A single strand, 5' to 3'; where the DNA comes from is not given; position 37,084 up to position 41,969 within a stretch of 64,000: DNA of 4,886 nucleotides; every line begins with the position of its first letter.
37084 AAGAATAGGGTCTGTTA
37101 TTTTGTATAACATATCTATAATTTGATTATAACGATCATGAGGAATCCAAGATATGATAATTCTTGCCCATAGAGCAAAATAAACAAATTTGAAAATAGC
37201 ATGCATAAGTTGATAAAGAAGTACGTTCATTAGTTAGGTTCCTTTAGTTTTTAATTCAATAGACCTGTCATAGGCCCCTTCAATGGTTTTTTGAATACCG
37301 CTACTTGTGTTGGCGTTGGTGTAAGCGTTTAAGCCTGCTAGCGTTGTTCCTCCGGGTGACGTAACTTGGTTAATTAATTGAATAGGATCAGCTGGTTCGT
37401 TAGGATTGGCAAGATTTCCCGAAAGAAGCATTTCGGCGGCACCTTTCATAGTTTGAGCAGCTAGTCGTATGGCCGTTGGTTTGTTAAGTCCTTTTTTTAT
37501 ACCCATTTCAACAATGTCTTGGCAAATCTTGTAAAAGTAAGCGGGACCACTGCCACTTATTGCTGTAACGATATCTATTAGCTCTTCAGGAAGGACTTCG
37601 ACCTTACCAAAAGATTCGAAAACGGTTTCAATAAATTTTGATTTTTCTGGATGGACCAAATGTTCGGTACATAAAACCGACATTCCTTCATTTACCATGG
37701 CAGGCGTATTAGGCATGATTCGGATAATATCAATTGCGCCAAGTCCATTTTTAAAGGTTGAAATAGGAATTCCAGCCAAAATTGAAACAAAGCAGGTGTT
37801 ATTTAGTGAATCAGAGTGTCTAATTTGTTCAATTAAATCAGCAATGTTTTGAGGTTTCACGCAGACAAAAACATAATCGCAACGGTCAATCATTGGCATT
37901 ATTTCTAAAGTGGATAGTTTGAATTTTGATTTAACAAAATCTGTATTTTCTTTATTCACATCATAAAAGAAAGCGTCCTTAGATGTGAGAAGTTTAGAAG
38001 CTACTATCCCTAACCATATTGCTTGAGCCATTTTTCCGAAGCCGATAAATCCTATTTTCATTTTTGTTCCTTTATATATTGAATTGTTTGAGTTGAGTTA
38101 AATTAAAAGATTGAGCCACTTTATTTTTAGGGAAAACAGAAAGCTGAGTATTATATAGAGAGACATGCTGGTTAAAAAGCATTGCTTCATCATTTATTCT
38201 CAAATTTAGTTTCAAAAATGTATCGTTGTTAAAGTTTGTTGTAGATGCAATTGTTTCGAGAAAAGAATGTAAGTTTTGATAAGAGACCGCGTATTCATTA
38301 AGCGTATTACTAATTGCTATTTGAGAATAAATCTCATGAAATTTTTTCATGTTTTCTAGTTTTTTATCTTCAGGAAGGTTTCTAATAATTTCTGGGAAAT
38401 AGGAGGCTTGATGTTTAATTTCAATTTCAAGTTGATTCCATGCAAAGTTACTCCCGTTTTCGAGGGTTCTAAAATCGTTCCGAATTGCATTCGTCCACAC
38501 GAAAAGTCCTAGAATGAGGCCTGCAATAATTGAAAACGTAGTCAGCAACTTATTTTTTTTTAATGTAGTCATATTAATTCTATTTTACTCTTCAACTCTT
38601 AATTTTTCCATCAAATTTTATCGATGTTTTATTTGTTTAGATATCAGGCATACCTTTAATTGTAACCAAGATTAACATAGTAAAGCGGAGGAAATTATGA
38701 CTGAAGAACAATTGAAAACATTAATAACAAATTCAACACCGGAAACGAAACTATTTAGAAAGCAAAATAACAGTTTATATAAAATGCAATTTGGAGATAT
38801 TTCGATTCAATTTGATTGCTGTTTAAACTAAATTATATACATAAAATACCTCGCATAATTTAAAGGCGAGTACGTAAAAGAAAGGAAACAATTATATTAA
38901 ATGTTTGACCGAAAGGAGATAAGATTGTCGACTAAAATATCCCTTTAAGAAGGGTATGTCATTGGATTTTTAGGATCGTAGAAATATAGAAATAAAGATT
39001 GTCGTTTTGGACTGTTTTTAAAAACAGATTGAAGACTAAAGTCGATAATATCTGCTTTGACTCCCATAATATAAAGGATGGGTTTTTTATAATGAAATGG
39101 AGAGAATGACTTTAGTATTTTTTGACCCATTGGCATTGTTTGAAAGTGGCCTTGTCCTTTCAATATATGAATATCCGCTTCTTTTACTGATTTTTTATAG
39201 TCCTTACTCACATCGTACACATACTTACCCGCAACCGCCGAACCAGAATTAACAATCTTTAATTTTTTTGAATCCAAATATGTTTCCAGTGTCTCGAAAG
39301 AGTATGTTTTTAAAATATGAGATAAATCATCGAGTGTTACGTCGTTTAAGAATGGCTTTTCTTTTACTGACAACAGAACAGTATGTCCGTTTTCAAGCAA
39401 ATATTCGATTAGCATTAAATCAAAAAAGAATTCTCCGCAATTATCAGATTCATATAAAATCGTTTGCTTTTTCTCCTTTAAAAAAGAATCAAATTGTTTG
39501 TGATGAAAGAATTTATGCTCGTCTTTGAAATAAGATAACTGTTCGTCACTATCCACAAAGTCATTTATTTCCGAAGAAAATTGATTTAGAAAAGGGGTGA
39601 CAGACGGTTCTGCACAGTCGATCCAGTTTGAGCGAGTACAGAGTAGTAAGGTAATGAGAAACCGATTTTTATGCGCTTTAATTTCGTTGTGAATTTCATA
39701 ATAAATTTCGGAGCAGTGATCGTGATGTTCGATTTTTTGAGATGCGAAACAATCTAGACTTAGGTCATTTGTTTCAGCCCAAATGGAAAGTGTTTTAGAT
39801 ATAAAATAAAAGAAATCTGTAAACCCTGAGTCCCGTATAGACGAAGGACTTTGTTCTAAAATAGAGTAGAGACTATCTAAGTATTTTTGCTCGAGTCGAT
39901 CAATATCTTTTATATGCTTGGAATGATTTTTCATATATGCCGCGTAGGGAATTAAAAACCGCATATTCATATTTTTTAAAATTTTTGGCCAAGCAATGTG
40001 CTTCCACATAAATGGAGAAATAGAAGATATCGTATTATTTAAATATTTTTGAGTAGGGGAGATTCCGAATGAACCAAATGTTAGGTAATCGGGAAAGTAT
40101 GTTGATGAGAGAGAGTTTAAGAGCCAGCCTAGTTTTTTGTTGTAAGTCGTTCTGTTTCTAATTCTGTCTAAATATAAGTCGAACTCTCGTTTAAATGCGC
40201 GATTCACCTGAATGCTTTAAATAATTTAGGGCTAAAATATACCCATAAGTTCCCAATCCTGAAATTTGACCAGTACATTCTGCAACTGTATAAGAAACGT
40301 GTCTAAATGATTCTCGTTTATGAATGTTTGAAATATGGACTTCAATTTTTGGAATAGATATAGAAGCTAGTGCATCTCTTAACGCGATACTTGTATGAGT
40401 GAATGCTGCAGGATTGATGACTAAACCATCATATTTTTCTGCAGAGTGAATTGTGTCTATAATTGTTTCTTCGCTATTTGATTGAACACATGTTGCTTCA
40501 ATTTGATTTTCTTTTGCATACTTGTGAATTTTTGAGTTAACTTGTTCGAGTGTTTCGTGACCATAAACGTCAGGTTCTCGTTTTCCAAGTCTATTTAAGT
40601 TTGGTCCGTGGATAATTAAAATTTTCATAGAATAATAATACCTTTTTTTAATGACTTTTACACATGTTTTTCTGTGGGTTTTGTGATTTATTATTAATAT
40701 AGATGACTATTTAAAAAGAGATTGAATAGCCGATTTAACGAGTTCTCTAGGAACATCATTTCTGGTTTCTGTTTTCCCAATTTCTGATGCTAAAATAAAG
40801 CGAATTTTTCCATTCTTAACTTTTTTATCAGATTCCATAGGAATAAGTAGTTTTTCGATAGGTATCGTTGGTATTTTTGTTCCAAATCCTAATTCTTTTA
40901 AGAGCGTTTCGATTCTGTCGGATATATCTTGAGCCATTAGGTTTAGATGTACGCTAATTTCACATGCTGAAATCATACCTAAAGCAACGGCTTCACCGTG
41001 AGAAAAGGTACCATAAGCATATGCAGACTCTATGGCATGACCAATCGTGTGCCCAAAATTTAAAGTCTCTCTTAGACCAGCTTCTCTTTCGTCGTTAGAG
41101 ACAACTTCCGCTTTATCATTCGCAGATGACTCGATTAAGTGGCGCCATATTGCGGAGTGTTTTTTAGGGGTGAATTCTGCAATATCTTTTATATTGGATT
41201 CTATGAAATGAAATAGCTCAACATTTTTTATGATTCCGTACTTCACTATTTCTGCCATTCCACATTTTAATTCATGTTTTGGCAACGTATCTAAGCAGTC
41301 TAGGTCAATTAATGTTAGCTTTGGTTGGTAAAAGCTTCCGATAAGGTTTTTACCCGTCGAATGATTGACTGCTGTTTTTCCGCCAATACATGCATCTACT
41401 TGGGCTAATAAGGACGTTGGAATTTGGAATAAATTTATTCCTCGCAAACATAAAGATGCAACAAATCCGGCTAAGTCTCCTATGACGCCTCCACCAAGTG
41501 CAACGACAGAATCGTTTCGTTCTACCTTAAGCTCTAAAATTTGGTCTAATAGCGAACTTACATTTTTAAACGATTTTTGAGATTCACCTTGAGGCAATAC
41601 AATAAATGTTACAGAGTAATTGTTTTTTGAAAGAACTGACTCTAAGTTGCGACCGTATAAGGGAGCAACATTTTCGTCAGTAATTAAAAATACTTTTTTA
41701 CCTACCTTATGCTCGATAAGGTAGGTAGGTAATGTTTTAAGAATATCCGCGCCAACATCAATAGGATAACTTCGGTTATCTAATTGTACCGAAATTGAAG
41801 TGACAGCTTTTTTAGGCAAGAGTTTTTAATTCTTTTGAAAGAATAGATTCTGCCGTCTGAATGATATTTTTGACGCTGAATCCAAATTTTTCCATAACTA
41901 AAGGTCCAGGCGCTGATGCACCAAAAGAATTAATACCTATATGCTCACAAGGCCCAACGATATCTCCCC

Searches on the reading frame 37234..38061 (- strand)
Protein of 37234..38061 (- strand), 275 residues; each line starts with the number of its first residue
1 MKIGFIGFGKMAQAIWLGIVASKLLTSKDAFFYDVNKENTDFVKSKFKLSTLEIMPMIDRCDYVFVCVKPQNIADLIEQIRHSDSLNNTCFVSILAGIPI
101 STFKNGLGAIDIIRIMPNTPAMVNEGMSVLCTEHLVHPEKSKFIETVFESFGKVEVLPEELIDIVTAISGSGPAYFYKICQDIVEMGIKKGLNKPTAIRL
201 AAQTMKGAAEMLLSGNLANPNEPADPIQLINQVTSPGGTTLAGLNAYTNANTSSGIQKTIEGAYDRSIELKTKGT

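Call 12: search_protein_families(library=pfam, proteins=[window:37234-38061:-], max_evalue=0.001)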
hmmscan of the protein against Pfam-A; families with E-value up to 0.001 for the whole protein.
window:37234-38061:- (275 aa): 3 families
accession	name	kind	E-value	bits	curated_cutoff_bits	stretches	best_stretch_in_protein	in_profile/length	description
PF14748.11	P5CR_dimer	-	1.1e-30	106.4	25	1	159-270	1-105/105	Pyrroline-5-carboxylate reductase dimerisation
PF03807.23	F420_oxidored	-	2.1e-12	47.9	21.6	1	2-97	1-94/94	NADP oxidoreductase coenzyme F420-dependent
PF01408.29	GFO_IDH_MocA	-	0.00067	20.8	24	0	1-80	1-82/120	Oxidoreductase family, NAD-binding Rossmann fold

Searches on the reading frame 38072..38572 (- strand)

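Call 12: search_protein_families(library=pfam, proteins=[window:38072-38572:-], max_evalue=0.001)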
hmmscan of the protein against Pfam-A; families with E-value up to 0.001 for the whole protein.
window:38072-38572:- (166 aa): 1 family
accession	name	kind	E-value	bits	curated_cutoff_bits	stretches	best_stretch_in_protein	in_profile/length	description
PF04011.17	LemA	-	0.00017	21.9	26.2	1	121-165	92-136/149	LemA family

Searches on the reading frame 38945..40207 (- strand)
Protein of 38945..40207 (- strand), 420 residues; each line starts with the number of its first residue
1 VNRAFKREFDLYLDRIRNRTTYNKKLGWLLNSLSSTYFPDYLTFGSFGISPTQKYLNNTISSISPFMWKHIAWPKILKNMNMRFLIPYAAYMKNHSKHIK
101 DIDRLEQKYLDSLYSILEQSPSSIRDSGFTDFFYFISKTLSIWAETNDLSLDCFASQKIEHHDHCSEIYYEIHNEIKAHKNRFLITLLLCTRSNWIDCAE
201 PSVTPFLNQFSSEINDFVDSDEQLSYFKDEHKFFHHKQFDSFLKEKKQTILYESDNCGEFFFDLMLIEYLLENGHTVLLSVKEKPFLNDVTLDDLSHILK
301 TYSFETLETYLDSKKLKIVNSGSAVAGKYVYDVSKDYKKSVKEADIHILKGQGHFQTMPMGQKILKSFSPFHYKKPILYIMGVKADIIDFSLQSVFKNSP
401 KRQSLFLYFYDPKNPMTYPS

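Call 12: search_protein_families(library=pfam, proteins=[window:38945-40207:-], max_evalue=0.001)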
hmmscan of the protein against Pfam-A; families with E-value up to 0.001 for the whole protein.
window:38945-40207:- (420 aa): 1 family
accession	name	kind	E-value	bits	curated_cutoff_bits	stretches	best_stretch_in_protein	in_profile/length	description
PF01937.24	ARMT1-like_dom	-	1.4e-29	103.8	25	1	133-388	55-299/311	Damage-control phosphatase ARMT1-like domain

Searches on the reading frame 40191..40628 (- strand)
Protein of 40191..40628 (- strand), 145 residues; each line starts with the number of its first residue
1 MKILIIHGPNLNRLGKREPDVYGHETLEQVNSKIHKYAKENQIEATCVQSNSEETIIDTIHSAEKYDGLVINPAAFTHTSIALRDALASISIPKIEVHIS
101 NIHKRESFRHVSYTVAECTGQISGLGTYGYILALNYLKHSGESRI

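Call 12: search_protein_families(library=pfam, proteins=[window:40191-40628:-], max_evalue=0.001)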
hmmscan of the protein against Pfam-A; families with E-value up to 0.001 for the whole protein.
window:40191-40628:- (145 aa): 1 family
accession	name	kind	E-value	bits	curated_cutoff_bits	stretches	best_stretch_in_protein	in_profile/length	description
PF01220.24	DHquinase_II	-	7.1e-59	197.9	23.3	1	2-137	1-137/138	Dehydroquinase class II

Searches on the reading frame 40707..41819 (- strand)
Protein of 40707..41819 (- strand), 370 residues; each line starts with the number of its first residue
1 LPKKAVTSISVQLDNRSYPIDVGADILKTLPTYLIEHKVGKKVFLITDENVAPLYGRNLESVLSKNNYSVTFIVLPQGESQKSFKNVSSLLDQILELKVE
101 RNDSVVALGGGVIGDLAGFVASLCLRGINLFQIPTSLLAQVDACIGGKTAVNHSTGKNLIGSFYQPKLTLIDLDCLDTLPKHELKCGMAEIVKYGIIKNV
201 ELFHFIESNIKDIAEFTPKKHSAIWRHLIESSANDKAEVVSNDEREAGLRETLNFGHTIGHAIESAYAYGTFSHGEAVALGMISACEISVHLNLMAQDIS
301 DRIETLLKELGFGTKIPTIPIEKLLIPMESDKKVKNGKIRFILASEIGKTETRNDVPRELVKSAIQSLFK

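Call 12: search_protein_families(library=pfam, proteins=[window:40707-41819:-], max_evalue=0.001)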
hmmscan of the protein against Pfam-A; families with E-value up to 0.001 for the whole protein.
window:40707-41819:- (370 aa): 4 families
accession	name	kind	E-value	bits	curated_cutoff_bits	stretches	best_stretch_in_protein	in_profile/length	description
PF01761.26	DHQ_synthase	-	4e-45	152.6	24.2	1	73-185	2-114/115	3-dehydroquinate synthase N-terminal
PF24621.2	DHQS_C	-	1.7e-43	148.5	27.6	1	187-334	1-144/144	3-dehydroquinate synthase C-terminal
PF13685.12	Fe-ADH_2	-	2.3e-10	41.1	28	1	22-137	2-108/149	Iron-containing alcohol dehydrogenase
PF00465.25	Fe-ADH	-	1.4e-06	28.4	31.3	1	22-125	6-104/168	Iron-containing alcohol dehydrogenase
